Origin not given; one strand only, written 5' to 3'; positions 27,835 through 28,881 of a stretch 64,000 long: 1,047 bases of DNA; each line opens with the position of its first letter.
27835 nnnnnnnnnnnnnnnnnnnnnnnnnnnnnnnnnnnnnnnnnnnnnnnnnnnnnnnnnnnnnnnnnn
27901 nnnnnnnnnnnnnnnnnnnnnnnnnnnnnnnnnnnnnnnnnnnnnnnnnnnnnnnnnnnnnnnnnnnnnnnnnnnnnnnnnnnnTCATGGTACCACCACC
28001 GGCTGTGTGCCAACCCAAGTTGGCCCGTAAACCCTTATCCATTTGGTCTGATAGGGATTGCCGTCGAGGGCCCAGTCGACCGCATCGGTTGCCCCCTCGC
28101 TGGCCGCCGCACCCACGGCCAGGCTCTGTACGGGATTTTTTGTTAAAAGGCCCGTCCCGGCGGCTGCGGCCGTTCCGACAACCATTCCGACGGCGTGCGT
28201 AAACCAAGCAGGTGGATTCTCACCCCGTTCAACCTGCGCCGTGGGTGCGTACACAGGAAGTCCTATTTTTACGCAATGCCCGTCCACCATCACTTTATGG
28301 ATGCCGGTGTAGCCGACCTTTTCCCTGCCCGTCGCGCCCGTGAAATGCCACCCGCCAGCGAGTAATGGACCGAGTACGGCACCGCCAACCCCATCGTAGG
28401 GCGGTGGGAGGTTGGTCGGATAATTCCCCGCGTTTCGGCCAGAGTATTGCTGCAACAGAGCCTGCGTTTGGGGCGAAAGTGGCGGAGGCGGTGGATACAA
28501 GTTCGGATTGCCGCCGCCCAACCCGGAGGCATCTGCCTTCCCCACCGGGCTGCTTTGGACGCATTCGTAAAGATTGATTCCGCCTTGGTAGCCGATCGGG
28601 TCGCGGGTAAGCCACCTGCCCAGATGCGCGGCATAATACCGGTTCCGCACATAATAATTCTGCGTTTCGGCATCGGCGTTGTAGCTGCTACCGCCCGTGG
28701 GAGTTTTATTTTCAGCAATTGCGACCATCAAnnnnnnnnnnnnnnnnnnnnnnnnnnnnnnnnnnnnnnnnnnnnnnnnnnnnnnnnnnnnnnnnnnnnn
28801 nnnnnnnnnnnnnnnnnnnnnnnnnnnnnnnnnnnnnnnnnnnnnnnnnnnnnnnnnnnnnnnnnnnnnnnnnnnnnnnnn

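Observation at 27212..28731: Orphan RHS C-terminal toxin cassette with ATGA-coupled membrane immunity candidate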

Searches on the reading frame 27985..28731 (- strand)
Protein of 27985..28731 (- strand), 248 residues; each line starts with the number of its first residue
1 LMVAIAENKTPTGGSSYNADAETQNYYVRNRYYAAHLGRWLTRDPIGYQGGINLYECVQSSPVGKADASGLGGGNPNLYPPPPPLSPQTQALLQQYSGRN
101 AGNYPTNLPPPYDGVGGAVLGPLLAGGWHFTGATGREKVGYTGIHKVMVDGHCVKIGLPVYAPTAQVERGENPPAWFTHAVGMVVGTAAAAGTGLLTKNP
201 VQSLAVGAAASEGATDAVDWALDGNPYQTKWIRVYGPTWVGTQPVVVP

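Call 3: search_protein_families(library=pfam, proteins=[window:27985-28731:-], max_evalue=1)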
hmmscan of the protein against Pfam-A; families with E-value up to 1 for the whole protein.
window:27985-28731:- (248 aa): 1 family
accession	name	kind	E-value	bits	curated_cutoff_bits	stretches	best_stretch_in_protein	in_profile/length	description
PF12613.13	FliC_D2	-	0.019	15.8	25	1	175-216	55-96/119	Flagellin, D2 domain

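Call 4: search_protein_families(library=ncbifam, proteins=[window:27985-28731:-], max_evalue=1)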
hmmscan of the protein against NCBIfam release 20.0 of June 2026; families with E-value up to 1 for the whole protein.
window:27985-28731:- (248 aa): 2 families
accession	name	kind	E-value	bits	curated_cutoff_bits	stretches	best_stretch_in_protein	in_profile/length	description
TIGR03696.1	Rhs_assc_core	domain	2.7e-15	56.6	32.5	1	16-71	21-76/76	RHS repeat-associated core domain-containing protein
NF041261.1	RHS_core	equivalog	9.8e-08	30.3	2000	1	19-71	1210-1261/1261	RHS element core protein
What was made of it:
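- On RHS repeat-associated core domain (TIGR03696): The score is 56.6 bits against a cutoff of 32.5, but only profile positions 21-76 of 76 are matched (call 4).
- Checked: NCBIfam TIGR03696 (Rhs_assc_core) matches aa 16-71 to profile positions 21-76 of 76, at 56.6 bits (cutoff 32.5), E 2.7e-15 (call 4).
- The tail matches TIGR03696 above its cutoff (call 4).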

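Call 6: find_homologous_proteins(query=window:27985-28731:-)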
Query window:27985-28731:- (248 aa): 162 proteins with E <= 0.001 among 4008 candidates; the best 120 are listed.
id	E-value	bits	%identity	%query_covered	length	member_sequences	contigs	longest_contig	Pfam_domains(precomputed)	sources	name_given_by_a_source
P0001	2.9e-163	560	99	100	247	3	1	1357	-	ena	-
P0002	5.8e-92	326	65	94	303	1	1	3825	-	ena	-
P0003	2.1e-90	321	68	91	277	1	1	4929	-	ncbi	-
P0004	2.3e-71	259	59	91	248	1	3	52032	-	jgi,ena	jgi:RHS repeat-associated protein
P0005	2.9e-69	252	56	93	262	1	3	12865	-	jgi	jgi:RHS repeat-associated protein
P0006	6.4e-59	218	45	100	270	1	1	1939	-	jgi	jgi:RHS repeat-associated protein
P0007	3.0e-49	186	55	78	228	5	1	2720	-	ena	-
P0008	3.4e-46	176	50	81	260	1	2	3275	-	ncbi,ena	-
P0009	1.6e-45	174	50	81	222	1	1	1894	-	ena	-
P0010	2.5e-31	127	74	35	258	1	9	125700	-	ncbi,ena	-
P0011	8.5e-31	126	84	28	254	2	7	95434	-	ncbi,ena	-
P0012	7.6e-29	119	84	28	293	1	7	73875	-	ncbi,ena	-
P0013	3.0e-28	117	81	29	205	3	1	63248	-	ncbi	-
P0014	4.8e-27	113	78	29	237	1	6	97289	-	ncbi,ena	-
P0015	4.9e-27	113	81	28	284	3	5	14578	-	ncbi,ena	-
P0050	5.5e-17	80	73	22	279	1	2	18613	-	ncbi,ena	-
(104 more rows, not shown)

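Call 11: find_encoding_contigs(protein=P0050, flank=10000, max_places=3)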
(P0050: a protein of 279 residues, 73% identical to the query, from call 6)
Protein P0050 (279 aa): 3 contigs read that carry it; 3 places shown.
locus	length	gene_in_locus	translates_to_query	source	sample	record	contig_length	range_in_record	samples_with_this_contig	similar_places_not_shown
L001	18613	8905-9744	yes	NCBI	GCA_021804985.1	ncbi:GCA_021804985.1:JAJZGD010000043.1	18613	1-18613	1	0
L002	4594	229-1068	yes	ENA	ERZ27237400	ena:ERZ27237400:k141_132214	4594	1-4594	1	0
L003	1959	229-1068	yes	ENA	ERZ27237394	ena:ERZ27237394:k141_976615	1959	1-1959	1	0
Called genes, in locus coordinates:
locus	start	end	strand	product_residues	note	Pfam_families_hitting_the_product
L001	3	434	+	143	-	?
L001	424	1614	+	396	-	-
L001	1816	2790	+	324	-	-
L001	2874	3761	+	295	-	-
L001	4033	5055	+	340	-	-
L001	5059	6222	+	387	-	-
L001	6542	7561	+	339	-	-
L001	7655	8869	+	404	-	-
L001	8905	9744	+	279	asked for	-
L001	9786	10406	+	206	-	-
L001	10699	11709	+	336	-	-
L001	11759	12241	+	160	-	-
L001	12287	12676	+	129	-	-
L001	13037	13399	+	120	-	-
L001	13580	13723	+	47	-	-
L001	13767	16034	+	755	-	PF22666:Glyco_hydro_2_N2 (weak), PF02837:Glyco_hydro_2_N, PF00703:Glyco_hydro_2, PF02836:Glyco_hydro_2_C, PF16355:DUF4982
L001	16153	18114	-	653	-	PF00664:ABC_membrane, PF00005:ABC_tran, PF02463:SMC_N (faint)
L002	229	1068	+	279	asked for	-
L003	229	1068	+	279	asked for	-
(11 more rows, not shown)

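Call 12: find_encoding_contigs(protein=P0004, flank=10000, max_places=3)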
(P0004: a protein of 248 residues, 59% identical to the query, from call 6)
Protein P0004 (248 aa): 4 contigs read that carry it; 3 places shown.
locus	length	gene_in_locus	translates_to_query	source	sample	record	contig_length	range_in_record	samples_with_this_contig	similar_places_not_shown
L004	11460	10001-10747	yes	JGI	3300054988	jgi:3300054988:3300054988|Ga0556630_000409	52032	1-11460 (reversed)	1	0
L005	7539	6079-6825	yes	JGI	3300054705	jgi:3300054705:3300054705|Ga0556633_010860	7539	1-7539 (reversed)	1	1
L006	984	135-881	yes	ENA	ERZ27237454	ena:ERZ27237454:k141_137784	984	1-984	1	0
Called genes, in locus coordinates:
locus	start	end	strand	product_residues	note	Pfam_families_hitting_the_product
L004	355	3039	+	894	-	PF22422:MGH1-like_GH (weak), PF03200:Glyco_hydro_63 (weak)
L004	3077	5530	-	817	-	PF09364:XFP_N, PF03894:XFP, PF09363:XFP_C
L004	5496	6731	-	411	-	PF00871:Acetate_kinase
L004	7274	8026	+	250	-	-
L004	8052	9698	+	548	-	PF08238:Sel1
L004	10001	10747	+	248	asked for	-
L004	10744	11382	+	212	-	-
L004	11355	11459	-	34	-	?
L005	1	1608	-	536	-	?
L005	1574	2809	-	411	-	PF00871:Acetate_kinase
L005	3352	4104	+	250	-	-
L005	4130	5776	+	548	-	PF08238:Sel1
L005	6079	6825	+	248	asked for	-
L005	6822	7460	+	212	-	-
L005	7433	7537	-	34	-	?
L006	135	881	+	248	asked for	-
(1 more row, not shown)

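Call 19: find_encoding_contigs(protein=P0003, flank=10000, max_places=2)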
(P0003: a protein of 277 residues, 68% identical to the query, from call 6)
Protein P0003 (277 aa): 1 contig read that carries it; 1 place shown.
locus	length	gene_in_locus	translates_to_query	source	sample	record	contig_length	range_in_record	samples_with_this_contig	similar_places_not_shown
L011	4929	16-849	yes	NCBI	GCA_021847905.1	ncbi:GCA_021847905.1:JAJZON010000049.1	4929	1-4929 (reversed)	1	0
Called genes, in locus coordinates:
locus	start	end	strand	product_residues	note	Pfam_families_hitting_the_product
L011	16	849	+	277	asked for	-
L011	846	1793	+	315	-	-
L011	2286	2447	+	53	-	-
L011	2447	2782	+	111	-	-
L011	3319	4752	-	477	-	PF02233:PNTB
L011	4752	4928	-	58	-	?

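Call 20: find_encoding_contigs(protein=P0005, flank=10000, max_places=2)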
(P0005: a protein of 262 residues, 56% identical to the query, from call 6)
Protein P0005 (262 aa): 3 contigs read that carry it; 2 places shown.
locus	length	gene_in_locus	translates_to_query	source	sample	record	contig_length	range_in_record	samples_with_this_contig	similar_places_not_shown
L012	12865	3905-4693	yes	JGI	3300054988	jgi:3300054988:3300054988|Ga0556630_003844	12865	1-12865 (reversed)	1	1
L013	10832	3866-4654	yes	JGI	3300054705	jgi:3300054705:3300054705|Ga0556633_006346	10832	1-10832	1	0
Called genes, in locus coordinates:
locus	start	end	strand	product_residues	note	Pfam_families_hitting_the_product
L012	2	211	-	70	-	?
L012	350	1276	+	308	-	-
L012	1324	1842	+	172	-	-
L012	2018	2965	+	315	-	-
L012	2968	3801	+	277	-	-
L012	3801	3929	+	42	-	-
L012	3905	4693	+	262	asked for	-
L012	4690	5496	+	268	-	-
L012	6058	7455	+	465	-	PF18073:Zn_ribbon_LapB, PF13481:AAA_25, PF03796:DnaB_C (weak), PF06745:ATPase, PF23442:DUF7125 (weak), PF25199:nSTAND_NTPase5 (weak), PF13401:AAA_22 (weak)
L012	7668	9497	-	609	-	PF14520:HHH_5 (faint), PF14716:HHH_8, PF14792:DNA_pol_B_palm (weak), PF14791:DNA_pol_B_thumb, PF02811:PHP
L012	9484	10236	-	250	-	PF01128:IspD, PF12804:NTP_transf_3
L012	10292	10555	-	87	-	-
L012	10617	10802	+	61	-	-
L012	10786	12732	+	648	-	PF13292:DXP_synthase_N, PF02779:Transket_pyr, PF02780:Transketolase_C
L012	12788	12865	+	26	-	?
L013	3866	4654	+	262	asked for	-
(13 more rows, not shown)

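Call 40: predict_structure(alignment_id=A3)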
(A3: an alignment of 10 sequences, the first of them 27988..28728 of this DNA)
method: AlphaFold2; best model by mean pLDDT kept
length: 247 residues; sequences in the alignment: 10
mean_pLDDT: 39.0   pTM: 0.33
mean pLDDT of the five models: 39.0, 38.0, 37.9, 32.1, 28.1
residues with pLDDT >= 90: 0; 70-90: 22; 50-70: 39; < 50: 186
segments of 3 or more residues with pLDDT < 50: 1-126, 176-228, 234-236
pLDDT, mean of each block of 10 residues (from residue 1): 22 23 29 35 27 27 28 27 34 32 32 32 47 59 79 73 53 49 30 26 25 29 38 54 76
secondary structure, 60 per line:
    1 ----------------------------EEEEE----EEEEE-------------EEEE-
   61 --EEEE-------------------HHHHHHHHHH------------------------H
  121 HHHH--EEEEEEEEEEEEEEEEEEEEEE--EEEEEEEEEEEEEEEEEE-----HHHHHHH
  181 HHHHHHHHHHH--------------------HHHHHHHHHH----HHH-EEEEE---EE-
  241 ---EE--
elements in order: E29-33 E38-42 E56-59 E63-66 H86-95 H120-124 E127-148 E151-168 H174-191 H212-221 E230-234
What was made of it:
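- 28219..28518 (-): Conserved N-subdomain of the CT, aa 71-170. It has a Pro-rich linker and the motifs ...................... and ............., followed by a long beta-hairpin. The AF2 model reaches pLDDT above 50 only around aa 127-170 (call 40).
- On Glycine-zipper / ionophoric membrane toxins (Tse5-CT, CdiA-CT ionophores, EsxX): The AF2 model is unreliable in this region (call 40).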

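Call 47: find_encoding_contigs(protein=P0010, flank=6000, max_places=3)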
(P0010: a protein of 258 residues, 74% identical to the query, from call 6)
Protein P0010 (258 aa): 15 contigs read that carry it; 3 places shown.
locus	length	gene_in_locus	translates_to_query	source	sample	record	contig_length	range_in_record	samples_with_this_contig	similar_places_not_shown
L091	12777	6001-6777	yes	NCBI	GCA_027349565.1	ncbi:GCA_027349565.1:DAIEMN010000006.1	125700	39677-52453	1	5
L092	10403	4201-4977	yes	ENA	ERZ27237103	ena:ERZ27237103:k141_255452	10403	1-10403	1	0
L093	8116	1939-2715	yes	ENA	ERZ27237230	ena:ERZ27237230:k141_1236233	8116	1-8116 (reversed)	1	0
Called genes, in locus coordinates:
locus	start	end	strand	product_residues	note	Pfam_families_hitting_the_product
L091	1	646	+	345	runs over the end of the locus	-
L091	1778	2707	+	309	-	-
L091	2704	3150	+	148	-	-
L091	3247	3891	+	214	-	-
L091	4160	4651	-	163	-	PF11848:DUF3368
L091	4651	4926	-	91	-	PF03683:UPF0175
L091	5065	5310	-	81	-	-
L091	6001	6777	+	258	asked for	-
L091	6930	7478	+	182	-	-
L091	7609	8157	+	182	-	-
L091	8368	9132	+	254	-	PF00702:Hydrolase, PF13419:HAD_2, PF13242:Hydrolase_like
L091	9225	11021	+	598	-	PF13360:PQQ_2 (faint)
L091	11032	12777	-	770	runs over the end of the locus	PF02449:Glyco_hydro_42 (faint)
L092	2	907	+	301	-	?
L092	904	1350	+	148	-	-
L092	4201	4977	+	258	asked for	-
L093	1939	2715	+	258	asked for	-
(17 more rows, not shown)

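Call 48: find_encoding_contigs(protein=P0011, flank=6000, max_places=3)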
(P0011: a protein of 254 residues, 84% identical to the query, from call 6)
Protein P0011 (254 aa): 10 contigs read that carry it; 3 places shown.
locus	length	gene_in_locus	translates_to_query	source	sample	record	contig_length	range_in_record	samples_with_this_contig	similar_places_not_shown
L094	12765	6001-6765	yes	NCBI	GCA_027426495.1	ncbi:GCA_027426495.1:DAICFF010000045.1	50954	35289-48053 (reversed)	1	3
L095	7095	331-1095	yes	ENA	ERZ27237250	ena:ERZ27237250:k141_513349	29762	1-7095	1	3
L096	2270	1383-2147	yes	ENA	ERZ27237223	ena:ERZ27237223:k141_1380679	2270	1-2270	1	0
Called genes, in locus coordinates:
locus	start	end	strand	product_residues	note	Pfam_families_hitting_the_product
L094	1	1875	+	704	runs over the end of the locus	PF13520:AA_permease_2, PF00582:Usp (weak)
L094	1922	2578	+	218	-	PF00702:Hydrolase, PF12710:HAD (weak), PF13419:HAD_2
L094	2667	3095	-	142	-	-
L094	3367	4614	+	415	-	PF00438:S-AdoMet_synt_N, PF02772:S-AdoMet_synt_M, PF02773:S-AdoMet_synt_C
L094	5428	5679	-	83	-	-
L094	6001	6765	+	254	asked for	-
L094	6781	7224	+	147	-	-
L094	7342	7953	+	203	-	-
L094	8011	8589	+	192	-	-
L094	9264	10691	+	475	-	PF00158:Sigma54_activat (weak)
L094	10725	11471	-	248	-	PF01168:Ala_racemase_N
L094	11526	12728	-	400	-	PF01207:Dus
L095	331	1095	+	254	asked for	-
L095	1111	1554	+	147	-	-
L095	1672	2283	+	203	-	-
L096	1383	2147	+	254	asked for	-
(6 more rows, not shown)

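Call 49: find_encoding_contigs(protein=P0014, flank=6000, max_places=3)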
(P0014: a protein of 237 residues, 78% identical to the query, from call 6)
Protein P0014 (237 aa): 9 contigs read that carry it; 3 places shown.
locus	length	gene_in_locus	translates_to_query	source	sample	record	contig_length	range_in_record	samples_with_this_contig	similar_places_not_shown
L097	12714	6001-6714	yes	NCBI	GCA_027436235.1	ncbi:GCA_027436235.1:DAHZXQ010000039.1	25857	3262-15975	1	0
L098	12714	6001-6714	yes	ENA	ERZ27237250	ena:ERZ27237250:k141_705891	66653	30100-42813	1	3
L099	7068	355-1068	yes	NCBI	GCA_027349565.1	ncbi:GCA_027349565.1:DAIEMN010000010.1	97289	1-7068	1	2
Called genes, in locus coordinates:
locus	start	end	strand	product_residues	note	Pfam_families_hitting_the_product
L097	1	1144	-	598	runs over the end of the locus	PF00089:Trypsin (weak), PF13365:Trypsin_2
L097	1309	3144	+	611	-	PF01343:Peptidase_S49, PF00574:CLP_protease (faint), PF25145:NfeD1b_N, PF01343:Peptidase_S49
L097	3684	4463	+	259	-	-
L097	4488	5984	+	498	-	-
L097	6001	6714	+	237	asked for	-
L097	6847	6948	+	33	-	-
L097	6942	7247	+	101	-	-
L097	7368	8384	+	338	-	PF05368:NmrA, PF01370:Epimerase, PF13460:NAD_binding_10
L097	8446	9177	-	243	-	PF02548:Pantoate_transf, PF13714:PEP_mutase (weak)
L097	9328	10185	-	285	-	PF01255:Prenyltransf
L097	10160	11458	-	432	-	PF00709:Adenylsucc_synt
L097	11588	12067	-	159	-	-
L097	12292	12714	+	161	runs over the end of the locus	PF01903:CbiX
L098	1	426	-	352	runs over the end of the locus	PF20597:pAdhesive_15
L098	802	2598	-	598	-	PF01368:DHH, PF02272:DHHA1, PF17768:RecJ_OB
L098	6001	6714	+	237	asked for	-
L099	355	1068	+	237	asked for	-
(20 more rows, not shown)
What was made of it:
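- Other class-36 cassettes lie among housekeeping genes, at a second locus of the window's own MAG (L097) and at loci of MAGs that appear conspecific (L091, L094) (calls 47-49). Copies are dispersed among housekeeping genes (calls 47-49).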

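Call 67: search_protein_families(library=pfam, alignment_id=A6, max_evalue=0.001)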
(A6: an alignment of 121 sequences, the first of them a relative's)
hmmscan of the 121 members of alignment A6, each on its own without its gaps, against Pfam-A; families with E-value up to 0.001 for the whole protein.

A. member 1, P0001 (247 aa): 0 families

B. families by the number of members that match (of 121 scanned): 4 families
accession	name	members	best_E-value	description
PF05593.20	RHS_repeat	11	6.8e-07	RHS Repeat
PF15529.11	Ntox24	1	1.2e-08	Bacterial toxin 24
PF21724.2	DUF6861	1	1.4e-06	Family of unknown function (DUF6861)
PF11717.14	Tudor-knot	1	0.00073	RNA binding activity-knot of a chromodomain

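Call 87: search_protein_families(library=padloc, proteins=[window:27988-28728:-], max_evalue=0.1)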
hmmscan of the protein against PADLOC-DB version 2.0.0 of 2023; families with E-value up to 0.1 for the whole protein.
window:27988-28728:- (247 aa): 0 families

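Call 88: search_protein_families(library=phrogs, proteins=[window:27988-28728:-], max_evalue=0.1)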
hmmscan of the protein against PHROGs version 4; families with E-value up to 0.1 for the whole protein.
window:27988-28728:- (247 aa): 1 family
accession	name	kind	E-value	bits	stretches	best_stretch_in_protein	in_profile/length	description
phrog_10385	-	unknown function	0.013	13.6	1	19-70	2040-2094/2333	-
